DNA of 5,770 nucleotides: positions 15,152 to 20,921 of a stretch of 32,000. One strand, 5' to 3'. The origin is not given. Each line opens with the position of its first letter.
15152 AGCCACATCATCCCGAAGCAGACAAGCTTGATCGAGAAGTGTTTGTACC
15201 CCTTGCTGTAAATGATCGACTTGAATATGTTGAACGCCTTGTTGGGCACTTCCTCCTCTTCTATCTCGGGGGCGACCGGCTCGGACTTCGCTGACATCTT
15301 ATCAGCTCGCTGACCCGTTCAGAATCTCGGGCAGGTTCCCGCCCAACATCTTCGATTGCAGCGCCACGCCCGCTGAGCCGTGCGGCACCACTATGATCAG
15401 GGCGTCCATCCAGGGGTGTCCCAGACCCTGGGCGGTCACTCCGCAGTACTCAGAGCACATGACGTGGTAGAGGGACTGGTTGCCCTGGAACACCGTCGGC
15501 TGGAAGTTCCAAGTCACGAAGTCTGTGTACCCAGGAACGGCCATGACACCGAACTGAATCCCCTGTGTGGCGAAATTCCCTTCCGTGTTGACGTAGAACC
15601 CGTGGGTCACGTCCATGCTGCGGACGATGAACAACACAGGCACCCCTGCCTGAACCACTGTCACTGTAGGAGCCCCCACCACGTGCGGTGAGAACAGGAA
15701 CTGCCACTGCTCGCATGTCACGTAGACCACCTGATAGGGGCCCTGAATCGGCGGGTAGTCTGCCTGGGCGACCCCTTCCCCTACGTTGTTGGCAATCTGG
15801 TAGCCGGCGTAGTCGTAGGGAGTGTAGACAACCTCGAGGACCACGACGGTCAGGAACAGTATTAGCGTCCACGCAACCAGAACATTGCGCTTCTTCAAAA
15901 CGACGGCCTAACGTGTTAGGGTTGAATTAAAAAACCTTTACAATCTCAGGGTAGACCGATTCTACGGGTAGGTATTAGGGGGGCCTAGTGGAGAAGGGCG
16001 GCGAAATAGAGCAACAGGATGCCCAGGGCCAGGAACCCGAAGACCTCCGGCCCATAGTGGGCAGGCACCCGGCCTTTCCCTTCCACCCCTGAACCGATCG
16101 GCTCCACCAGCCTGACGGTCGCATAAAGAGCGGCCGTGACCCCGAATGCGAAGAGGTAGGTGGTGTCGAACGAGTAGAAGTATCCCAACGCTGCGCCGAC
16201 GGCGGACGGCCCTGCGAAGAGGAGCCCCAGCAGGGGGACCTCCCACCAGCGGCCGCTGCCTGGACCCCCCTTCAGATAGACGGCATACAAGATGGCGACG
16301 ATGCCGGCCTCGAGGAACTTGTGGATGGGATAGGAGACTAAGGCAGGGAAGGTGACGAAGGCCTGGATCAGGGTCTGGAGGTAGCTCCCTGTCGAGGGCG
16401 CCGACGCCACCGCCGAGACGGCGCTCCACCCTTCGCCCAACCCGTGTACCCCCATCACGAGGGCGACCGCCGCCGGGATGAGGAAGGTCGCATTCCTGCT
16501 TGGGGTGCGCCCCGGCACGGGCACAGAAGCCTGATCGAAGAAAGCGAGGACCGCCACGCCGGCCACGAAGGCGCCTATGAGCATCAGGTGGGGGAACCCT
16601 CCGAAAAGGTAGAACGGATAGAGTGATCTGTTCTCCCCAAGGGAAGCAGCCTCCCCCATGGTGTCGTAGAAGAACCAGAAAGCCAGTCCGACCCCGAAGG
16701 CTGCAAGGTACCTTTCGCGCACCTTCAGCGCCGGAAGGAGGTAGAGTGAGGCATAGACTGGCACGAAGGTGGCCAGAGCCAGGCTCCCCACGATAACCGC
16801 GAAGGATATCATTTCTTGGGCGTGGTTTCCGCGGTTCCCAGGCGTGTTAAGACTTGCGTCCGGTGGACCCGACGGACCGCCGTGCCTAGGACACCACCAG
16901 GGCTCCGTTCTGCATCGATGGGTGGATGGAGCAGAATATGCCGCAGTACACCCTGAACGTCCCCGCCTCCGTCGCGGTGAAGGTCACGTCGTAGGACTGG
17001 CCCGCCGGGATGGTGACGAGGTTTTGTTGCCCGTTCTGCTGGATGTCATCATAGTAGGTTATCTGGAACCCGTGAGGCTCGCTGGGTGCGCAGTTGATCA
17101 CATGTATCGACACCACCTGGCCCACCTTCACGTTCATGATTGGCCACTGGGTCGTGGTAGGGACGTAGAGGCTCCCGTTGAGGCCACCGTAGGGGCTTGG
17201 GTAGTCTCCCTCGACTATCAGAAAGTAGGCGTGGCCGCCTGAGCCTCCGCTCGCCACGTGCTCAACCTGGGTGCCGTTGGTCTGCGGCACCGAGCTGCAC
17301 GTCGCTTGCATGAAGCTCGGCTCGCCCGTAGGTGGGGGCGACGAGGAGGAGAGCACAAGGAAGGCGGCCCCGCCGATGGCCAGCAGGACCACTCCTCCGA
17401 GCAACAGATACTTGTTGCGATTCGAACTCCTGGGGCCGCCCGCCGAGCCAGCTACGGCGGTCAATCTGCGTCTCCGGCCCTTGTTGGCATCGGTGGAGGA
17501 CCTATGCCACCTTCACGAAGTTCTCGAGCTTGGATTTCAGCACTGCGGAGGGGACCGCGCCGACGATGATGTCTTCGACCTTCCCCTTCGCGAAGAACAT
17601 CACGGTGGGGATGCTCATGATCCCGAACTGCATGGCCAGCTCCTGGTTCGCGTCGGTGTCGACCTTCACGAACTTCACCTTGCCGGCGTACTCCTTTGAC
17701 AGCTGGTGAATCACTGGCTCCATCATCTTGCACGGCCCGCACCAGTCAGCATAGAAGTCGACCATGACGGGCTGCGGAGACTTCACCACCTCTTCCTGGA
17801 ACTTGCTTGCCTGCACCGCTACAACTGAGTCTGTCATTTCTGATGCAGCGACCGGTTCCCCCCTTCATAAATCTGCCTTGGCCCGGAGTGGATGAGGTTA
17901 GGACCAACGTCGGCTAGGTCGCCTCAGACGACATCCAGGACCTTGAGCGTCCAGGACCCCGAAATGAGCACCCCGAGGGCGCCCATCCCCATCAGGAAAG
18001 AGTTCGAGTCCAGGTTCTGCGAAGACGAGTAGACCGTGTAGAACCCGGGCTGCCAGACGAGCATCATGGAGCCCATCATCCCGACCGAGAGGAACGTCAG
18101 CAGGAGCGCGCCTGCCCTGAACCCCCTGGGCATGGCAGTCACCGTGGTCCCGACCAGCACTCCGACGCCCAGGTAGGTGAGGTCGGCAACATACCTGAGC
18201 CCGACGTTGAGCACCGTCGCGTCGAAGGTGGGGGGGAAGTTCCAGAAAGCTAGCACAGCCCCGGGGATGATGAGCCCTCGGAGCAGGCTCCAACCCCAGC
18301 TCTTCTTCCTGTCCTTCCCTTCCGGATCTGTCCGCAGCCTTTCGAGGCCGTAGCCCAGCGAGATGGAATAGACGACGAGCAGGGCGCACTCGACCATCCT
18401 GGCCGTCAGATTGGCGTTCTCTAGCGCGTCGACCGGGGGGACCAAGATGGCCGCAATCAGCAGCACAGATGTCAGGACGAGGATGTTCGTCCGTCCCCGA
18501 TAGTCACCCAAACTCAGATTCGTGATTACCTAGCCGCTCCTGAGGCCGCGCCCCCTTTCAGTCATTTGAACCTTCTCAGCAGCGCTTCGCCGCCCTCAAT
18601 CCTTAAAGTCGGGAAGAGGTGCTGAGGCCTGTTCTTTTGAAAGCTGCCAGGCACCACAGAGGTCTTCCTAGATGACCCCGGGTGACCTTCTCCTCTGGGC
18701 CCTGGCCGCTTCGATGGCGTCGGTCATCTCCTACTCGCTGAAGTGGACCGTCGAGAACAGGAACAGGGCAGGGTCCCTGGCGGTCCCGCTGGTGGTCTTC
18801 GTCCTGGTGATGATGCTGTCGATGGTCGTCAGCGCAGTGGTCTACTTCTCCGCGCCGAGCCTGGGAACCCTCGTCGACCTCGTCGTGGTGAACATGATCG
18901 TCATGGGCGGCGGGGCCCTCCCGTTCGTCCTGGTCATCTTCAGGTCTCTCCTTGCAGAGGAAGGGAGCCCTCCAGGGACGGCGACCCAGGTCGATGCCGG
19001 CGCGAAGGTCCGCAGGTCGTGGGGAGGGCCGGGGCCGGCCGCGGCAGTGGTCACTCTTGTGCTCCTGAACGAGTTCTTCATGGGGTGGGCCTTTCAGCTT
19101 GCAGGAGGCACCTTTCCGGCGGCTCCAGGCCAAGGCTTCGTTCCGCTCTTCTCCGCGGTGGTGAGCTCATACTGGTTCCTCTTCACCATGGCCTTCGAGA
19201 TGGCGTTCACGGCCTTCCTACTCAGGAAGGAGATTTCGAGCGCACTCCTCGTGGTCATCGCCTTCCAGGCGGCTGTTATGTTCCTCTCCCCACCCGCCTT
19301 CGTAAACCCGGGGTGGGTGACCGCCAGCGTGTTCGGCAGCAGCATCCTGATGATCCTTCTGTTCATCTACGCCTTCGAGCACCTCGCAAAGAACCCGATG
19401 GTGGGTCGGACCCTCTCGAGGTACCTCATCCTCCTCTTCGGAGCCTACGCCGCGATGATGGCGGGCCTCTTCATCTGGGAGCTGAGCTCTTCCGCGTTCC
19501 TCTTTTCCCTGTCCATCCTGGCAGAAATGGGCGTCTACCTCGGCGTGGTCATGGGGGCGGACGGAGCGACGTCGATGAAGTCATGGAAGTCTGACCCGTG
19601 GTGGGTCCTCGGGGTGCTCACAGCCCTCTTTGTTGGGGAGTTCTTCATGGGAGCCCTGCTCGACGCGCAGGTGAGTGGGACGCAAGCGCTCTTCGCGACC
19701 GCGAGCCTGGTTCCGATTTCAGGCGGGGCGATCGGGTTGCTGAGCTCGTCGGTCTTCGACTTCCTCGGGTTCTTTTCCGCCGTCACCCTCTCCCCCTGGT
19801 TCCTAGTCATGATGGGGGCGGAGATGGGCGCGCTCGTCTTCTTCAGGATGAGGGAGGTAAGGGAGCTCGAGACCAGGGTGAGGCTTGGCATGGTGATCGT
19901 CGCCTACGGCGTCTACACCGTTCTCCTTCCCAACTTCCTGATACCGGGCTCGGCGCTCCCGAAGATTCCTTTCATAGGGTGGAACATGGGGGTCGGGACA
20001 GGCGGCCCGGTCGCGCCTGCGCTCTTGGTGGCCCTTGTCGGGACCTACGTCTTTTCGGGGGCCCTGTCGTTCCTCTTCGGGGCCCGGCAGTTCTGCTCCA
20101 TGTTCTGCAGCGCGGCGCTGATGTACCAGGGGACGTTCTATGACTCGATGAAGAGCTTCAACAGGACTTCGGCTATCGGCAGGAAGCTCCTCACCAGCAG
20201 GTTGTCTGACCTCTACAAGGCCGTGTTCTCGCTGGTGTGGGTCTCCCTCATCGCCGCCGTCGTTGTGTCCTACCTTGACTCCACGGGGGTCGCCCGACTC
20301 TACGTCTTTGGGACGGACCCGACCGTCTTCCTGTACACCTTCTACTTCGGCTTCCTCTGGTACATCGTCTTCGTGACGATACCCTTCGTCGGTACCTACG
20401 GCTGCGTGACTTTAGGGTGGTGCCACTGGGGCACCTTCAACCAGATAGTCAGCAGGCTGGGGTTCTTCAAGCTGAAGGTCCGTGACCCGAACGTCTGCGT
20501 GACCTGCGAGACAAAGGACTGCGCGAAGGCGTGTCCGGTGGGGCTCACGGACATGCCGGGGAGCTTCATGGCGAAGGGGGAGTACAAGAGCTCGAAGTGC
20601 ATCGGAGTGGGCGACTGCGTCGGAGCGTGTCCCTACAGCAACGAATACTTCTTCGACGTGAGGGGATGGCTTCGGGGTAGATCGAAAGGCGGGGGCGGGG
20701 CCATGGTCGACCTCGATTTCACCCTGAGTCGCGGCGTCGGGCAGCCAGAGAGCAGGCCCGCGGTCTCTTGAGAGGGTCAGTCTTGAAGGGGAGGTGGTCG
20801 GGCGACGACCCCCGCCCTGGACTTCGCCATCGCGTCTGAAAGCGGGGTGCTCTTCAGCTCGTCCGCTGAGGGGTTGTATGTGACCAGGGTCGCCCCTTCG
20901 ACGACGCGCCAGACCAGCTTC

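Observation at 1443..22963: Recurring 6-2-6 palindrome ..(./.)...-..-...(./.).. in seven intergenic regions of the copper/respiratory island: candidate operator of an undescribed regulon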

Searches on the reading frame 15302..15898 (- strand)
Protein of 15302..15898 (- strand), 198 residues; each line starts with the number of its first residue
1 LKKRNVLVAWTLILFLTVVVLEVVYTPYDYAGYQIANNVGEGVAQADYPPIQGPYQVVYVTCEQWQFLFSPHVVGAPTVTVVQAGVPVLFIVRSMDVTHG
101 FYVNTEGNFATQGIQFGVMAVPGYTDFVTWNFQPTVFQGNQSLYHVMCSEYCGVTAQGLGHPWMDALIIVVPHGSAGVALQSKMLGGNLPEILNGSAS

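Call 8: search_protein_families(library=pfam, proteins=[window:15302-15898:-], max_evalue=0.01)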
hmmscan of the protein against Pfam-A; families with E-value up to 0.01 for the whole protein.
window:15302-15898:- (198 aa): 0 families

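Call 9: find_related_loci(query=window:15302-15898:-, collection=genome_contigs, flank=10000)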
Query window:15302-15898:- (198 aa) in genome_contigs; peptide patterns used: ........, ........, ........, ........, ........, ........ (x = any residue, [..] = any of these).
32 stretches matched a pattern; 5 encode a relative of the query (tblastn E <= 1e-3); 5 distinct loci.
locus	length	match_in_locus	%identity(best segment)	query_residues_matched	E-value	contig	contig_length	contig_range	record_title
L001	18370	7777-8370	97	1-198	4e-130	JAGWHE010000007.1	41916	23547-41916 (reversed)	MAG: Thaumarchaeota archaeon isolate REEA69 REEA69-150_1376, whole genome shotgun sequence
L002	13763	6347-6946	73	1-198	8e-99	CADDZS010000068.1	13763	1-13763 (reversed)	archaeon isolate B6 genome assembly, contig: NODE_3151_length_13763_cov_279.483646, whole genome shotgun sequence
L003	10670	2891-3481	73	1-195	1e-97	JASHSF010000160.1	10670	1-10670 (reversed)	MAG: Nitrososphaerales archaeon isolate JOPF120 JOPF_AWAY_contig_777880, whole genome shotgun sequence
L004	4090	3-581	72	6-196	1e-93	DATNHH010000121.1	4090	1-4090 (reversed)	MAG TPA_asm: Nitrososphaerales archaeon isolate SMAG_U11342 k141_517766, whole genome shotgun sequence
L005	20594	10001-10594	70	1-196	2e-82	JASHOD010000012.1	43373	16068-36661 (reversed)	MAG: Nitrososphaerales archaeon isolate JOPF014 JOPF_NEAR_contig_117490, whole genome shotgun sequence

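Call 13: find_related_loci(query=window:15302-15898:-, collection=metagenome_contigs, flank=10000)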
Query window:15302-15898:- (198 aa) in metagenome_contigs; peptide patterns used: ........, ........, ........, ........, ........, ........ (x = any residue, [..] = any of these).
44 stretches matched a pattern; 16 encode a relative of the query (tblastn E <= 1e-3); 16 distinct loci.
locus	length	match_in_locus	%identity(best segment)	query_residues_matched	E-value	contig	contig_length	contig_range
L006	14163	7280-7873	78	1-198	3e-106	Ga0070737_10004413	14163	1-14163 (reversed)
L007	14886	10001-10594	78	1-197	3e-105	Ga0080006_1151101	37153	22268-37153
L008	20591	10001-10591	79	1-196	1e-104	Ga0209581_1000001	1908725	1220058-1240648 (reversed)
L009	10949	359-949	79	1-196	1e-104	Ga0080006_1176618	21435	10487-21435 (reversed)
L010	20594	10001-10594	77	1-198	8e-104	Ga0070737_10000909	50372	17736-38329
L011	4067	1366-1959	77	1-198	1e-104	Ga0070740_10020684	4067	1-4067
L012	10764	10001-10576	79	1-190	1e-101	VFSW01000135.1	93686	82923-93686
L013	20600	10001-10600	73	1-198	4e-99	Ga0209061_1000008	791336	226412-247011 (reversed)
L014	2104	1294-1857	77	1-190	2e-100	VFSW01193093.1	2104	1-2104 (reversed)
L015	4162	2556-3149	71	1-196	4e-96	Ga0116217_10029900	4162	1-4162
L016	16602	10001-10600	69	1-198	2e-93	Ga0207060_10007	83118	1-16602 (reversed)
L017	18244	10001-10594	69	1-196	2e-88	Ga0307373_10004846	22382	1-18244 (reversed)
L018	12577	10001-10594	69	1-196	8e-88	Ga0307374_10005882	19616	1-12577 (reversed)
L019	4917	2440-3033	69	1-196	7e-88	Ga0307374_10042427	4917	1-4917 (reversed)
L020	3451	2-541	71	21-198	3e-87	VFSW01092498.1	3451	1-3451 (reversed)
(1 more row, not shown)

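Call 25: search_protein_families(library=ncbifam, proteins=[window:15302-15898:-], max_evalue=0.01)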
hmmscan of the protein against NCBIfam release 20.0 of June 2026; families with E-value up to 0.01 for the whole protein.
window:15302-15898:- (198 aa): 2 families
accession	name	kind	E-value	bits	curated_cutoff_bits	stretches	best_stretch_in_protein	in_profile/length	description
TIGR02866.1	CoxB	equivalog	1.4e-05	24.8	147.7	1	40-172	87-193/202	cytochrome c oxidase subunit II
NF041074.2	quin_ox_SoxA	equivalog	0.00017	21.5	110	1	57-154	63-142/154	proton pump complex quinol oxidase subunit SoxA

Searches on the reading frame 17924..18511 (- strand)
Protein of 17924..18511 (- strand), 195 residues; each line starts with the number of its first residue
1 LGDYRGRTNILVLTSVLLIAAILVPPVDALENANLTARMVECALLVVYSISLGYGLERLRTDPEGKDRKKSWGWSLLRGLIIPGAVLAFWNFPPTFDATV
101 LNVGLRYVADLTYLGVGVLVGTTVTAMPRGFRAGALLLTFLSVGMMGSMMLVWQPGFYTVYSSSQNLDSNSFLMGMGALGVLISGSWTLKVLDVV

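Call 24: search_protein_families(library=pfam, proteins=[window:17924-18511:-], max_evalue=0.1)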
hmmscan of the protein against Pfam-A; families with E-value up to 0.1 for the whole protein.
window:17924-18511:- (195 aa): 2 families
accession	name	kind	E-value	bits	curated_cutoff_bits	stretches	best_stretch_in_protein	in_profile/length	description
PF07185.16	DUF1404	-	6e-12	46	29.4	1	15-164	3-137/169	Protein of unknown function (DUF1404)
PF09678.15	Caa3_CtaG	-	0.0046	16.8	27.7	1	13-163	26-196/237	Cytochrome c oxidase caa3 assembly factor (Caa3_CtaG)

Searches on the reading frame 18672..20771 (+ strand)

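Call 24: search_protein_families(library=pfam, proteins=[window:18672-20771:+], max_evalue=0.1)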
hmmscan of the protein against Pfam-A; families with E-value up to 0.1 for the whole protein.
window:18672-20771:+ (699 aa): 6 families
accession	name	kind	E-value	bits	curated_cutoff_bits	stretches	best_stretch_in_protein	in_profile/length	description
PF13237.11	Fer4_10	-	4.1e-07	30.3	25.5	1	603-654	3-53/53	4Fe-4S dicluster domain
PF12838.12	Fer4_7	-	6.3e-07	30.2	27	1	609-656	2-51/52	4Fe-4S dicluster domain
PF12837.12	Fer4_6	-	0.00041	20.6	25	0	638-655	4-21/24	4Fe-4S binding domain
PF13187.11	Fer4_9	-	0.0045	17.4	27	1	609-655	2-49/52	4Fe-4S dicluster domain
PF12797.12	Fer4_2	-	0.005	17.2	24.5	0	638-655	5-22/22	4Fe-4S binding domain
PF13247.11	Fer4_11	-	0.064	13.9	26.2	0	605-659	6-60/100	4Fe-4S dicluster domain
